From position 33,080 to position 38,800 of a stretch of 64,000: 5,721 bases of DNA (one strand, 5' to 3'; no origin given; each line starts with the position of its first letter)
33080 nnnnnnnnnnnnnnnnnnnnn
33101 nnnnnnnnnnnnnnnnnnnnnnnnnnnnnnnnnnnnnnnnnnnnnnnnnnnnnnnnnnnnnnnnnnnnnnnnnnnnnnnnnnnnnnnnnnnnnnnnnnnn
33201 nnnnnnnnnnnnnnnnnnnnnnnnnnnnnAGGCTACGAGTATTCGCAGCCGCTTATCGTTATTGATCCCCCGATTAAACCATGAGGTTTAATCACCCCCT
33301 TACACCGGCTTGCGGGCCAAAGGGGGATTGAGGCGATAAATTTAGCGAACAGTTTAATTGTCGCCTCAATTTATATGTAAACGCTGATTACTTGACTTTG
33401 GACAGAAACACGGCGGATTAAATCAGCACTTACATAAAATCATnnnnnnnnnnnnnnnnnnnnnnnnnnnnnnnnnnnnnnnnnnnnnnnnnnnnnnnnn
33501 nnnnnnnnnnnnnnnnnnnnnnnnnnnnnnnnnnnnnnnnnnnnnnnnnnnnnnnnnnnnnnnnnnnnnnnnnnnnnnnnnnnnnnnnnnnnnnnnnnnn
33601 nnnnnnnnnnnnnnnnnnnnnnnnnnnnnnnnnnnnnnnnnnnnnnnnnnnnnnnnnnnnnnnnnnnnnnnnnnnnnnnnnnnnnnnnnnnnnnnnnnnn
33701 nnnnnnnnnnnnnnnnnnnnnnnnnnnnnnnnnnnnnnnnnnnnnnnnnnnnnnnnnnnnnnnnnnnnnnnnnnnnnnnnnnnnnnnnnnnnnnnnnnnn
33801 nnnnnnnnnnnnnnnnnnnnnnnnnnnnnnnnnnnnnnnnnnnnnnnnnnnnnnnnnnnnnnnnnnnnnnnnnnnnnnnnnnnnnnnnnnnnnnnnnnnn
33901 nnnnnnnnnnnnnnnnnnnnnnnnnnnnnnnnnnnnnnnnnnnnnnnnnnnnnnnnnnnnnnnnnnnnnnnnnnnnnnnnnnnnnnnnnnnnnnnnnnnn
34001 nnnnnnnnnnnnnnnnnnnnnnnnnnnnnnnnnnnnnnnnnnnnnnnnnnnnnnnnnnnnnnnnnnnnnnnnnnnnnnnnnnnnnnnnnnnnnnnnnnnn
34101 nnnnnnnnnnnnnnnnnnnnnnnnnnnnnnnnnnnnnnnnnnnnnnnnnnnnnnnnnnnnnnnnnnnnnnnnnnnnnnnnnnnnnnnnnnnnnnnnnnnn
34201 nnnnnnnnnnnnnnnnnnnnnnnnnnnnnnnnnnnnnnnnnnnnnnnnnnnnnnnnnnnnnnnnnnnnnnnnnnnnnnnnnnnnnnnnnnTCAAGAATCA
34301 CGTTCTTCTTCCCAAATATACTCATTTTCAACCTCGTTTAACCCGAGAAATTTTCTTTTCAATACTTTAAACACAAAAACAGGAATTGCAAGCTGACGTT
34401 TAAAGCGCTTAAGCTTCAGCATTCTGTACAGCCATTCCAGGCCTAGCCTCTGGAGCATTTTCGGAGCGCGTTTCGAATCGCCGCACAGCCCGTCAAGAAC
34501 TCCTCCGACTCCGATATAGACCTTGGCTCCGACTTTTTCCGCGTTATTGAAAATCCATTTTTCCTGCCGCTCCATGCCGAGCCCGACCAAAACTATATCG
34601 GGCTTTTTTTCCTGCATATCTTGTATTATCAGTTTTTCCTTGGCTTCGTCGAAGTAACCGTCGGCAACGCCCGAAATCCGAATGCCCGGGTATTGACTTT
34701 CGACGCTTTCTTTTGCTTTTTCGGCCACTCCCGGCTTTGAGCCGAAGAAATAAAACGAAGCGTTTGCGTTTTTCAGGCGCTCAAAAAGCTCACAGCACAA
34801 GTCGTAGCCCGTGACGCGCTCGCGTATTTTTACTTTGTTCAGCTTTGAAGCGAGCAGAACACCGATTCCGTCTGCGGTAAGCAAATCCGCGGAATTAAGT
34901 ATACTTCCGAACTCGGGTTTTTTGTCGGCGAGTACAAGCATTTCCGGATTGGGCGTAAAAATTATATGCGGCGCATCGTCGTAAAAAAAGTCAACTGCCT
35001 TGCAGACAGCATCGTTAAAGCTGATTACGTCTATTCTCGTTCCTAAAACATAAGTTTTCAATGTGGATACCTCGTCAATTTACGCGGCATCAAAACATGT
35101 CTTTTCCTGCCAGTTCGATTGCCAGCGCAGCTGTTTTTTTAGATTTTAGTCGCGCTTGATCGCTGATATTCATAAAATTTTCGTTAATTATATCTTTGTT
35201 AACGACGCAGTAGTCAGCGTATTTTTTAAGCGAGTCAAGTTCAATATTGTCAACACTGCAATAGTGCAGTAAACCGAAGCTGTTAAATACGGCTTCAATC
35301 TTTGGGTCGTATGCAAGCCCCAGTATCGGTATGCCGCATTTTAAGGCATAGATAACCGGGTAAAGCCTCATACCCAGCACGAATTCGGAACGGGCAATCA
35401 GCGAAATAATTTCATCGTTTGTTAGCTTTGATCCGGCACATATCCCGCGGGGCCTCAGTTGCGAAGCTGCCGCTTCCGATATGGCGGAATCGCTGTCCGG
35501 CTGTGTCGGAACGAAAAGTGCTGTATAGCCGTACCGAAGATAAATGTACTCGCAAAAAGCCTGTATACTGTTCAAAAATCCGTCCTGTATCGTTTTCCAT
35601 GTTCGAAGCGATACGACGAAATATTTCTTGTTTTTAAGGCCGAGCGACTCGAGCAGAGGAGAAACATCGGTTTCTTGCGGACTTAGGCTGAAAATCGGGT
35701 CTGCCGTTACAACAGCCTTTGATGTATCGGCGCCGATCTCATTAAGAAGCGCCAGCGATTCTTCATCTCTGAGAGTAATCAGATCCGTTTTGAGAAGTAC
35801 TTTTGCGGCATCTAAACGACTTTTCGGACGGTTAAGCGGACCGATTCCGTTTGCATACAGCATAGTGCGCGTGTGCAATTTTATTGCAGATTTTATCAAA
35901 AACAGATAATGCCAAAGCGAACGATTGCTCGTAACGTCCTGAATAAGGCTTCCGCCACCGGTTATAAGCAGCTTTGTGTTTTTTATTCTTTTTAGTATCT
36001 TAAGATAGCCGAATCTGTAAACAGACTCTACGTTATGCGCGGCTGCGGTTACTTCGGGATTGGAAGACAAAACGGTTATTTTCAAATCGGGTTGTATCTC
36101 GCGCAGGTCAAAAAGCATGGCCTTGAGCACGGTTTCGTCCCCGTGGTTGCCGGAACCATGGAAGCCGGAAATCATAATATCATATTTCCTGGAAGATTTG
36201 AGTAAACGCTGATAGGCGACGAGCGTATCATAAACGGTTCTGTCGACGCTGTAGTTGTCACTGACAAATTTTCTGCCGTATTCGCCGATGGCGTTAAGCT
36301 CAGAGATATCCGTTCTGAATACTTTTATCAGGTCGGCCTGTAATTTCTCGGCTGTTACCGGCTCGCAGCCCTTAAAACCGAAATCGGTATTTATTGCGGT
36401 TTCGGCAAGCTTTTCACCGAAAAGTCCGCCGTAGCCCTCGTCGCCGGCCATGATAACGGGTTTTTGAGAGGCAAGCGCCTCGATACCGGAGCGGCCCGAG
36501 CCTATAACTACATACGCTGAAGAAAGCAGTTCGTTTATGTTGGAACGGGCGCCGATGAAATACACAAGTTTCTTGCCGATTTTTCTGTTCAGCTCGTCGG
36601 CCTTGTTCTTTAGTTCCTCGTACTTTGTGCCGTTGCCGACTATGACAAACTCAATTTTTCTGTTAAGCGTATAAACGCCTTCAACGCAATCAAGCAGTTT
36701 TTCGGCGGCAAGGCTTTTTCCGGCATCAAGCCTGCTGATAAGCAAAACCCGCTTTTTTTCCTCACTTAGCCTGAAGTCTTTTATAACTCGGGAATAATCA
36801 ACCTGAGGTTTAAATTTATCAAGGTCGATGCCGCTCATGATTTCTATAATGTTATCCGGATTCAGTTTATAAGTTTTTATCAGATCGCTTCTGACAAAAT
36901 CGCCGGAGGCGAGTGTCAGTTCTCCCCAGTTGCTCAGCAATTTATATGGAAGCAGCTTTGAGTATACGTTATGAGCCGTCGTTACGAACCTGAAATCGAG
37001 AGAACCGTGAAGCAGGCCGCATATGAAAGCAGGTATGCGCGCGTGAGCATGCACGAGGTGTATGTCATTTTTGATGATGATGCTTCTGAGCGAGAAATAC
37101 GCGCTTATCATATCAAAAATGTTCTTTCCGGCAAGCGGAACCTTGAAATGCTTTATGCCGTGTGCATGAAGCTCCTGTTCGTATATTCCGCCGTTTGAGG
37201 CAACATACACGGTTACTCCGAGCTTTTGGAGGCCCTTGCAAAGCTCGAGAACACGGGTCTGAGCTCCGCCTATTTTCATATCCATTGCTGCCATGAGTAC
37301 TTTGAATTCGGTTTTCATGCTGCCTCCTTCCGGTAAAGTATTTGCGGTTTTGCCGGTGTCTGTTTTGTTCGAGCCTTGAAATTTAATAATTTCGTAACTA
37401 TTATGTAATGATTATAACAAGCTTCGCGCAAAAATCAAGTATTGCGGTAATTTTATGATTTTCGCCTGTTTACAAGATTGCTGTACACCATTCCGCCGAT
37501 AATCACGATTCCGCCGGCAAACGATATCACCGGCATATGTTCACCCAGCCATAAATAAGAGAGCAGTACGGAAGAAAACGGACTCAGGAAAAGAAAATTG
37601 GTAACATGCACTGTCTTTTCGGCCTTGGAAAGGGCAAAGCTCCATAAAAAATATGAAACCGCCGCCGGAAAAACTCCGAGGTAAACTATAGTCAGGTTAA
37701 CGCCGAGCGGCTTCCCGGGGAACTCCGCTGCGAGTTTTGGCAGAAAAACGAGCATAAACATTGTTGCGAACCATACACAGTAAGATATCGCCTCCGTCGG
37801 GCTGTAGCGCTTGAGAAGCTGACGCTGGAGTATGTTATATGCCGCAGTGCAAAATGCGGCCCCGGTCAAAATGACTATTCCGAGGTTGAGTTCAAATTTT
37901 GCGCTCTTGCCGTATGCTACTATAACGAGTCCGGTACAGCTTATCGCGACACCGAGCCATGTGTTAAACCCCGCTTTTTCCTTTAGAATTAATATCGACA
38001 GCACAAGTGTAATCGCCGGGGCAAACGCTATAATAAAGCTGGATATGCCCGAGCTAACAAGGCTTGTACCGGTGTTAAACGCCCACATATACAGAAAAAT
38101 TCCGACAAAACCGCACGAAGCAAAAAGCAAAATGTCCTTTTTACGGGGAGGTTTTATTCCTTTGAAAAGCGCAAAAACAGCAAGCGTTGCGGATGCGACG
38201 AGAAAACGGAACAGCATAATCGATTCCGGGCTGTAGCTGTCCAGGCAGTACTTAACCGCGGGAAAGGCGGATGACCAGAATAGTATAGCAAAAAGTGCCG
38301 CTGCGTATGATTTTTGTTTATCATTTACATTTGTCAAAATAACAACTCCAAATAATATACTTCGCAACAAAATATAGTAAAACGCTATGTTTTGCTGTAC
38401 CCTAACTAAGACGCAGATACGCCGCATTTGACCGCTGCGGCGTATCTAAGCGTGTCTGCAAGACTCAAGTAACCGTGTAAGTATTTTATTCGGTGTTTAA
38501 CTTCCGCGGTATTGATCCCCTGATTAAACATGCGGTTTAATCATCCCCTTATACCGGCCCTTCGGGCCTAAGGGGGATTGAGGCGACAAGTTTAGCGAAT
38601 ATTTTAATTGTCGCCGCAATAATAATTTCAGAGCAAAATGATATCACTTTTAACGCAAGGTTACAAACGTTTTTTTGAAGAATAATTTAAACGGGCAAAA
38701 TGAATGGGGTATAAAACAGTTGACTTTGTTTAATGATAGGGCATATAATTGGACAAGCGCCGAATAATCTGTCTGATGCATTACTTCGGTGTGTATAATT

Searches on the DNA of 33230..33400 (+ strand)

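Call 40: search_rna_families(source=window, start=33230, end=33400, threshold=evalue, max_evalue=10)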
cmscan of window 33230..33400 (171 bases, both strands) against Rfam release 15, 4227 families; matches with E-value up to 10: 5.
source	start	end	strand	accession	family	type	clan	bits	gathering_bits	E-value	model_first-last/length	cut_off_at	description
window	33323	33376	+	RF00569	SNORD19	Gene; snRNA; snoRNA; CD-box;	CL00048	16.2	35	1.6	1-76/76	no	Small nucleolar RNA SNORD19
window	33284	33371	+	RF00063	SscA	Gene;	-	15.9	60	2.4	1-96/96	no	SscA RNA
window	33255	33369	-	RF02902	AaHKsRNA22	Gene; sRNA;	-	12.4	39.8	3.7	1-101/101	no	Aggregatibacter sRNA 22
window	33289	33333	+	RF03537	Flavi_TBFV_SL6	Cis-reg;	-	11.8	38.3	5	1-45/45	no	Tick-borne Flavivirus short stem-loop SL6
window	33327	33363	-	RF01561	DdR11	Gene; snRNA; snoRNA; CD-box;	-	11.8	65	5.6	39-76/76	no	Dictyostelium snoRNA DdR11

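Call 74: search_dna_similar(query=window:33255-33375:+, collection=plasmids, mode=distant, max_evalue=1, max_rows=15)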
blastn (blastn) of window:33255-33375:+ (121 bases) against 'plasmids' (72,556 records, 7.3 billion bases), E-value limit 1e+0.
Records with a match: 1; places in all: 1; records where one place covers at least 80% of the query: 0.
Best place of each record, by identity: 80-90% 1.
By first word of the organism name: Parabacteroides 1.
By predicted mobility (MOB-suite, as given by PLSDB): non-mobilizable 1.
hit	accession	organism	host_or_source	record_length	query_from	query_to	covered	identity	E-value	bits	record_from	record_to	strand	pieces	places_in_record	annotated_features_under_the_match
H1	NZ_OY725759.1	Parabacteroides distasonis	-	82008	70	102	27%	87.9%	9e-2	43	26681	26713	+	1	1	glycoside hydrolase family 2 TIM barrel-domain containing protein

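Call 75: search_dna_similar(query=window:33255-33375:+, collection=phages, mode=distant, max_evalue=1, max_rows=15)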
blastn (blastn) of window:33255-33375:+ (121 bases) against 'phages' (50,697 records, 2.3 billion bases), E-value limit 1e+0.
No match.
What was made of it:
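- Tried and rejected: Distant blastn gave one 33-nt chance match in plasmids and nothing in phages (calls 74, 75).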

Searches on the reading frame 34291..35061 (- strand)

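Call 62: search_protein_families(library=pfam, proteins=[window:34291-35061:-], max_evalue=0.00001)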
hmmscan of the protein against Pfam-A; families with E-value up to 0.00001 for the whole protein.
window:34291-35061:- (256 aa): 1 family
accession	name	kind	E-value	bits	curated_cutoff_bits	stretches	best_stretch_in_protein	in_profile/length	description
PF03808.19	Glyco_tran_WecG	-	1.7e-55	187.8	27.4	1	58-222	1-166/168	Glycosyl transferase WecG/TagA/CpsF family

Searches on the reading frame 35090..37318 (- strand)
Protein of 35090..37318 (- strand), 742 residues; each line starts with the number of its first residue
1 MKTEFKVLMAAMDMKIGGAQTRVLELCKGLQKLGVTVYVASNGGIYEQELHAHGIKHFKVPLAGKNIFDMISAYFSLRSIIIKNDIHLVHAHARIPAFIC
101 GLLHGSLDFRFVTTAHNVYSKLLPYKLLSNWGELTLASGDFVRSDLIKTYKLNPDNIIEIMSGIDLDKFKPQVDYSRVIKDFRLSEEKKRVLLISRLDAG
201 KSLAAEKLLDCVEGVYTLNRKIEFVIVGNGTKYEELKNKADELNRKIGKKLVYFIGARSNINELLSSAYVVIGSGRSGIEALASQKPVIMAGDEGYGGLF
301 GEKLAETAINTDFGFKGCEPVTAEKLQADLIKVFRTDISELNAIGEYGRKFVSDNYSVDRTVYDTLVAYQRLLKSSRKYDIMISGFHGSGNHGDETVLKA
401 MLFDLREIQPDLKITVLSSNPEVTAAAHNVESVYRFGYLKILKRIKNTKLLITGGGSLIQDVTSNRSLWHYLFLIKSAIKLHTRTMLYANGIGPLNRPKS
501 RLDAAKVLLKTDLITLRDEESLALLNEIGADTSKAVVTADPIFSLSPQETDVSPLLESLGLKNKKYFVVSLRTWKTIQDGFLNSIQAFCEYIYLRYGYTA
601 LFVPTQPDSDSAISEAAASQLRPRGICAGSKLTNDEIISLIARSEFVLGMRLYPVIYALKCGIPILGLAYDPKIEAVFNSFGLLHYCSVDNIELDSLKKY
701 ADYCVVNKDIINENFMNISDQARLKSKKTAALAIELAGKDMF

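Call 62: search_protein_families(library=pfam, proteins=[window:35090-37318:-], max_evalue=0.00001)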
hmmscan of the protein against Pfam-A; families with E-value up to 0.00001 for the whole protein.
window:35090-37318:- (742 aa): 6 families
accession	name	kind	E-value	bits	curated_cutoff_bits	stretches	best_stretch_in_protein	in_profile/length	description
PF04230.19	PS_pyruv_trans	-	8.7e-35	121.4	25.3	1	391-672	1-280/280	Polysaccharide pyruvyl transferase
PF13439.12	Glyco_transf_4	-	8.2e-20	72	28.5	1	16-168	1-170/170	Glycosyltransferase Family 4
PF13477.12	Glyco_trans_4_2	-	2.3e-08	34.8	23.4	1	22-119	12-112/139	Glycosyl transferase 4-like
PF00534.26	Glycos_transf_1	-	6e-08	32.8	26.4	1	180-349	7-170/172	Glycosyl transferases group 1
PF13579.12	Glyco_trans_4_4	-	1e-07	32.9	29.7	1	17-119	1-105/158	Glycosyl transferase 4-like domain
PF13692.12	Glyco_trans_1_4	-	1.2e-06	29.3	27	1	189-290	2-105/142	Glycosyl transferases group 1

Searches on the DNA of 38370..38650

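Call 41: search_rna_families(source=window, start=38370, end=38650, threshold=evalue, max_evalue=10)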
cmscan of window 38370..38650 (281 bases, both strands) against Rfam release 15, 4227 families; matches with E-value up to 10: 4.
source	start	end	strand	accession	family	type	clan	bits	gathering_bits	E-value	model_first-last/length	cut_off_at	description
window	38495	38529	+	RF01349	CRISPR-DR40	Gene; CRISPR;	-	19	42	2.7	1-30/30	no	CRISPR RNA direct repeat element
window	38562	38632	+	RF03283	mir-1010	Gene; miRNA;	-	17.6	70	0.35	1-93/93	no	mir-1010 microRNA precursor family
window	38549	38568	+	RF01687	Acido-Lenti-1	Gene; sRNA;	-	16.8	37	0.12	26-45/46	no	Acido-Lenti-1 RNA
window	38533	38568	+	RF01716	PhotoRC-I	Cis-reg;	-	15.7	45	0.092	1-44/44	no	PhotoRC-I RNA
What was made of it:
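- On Any curated RNA family (Rfam 15): In E-value mode on copies 2 and 3 the best hits have E 0.09-5, far below threshold, and are unrelated families (calls 40, 41).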
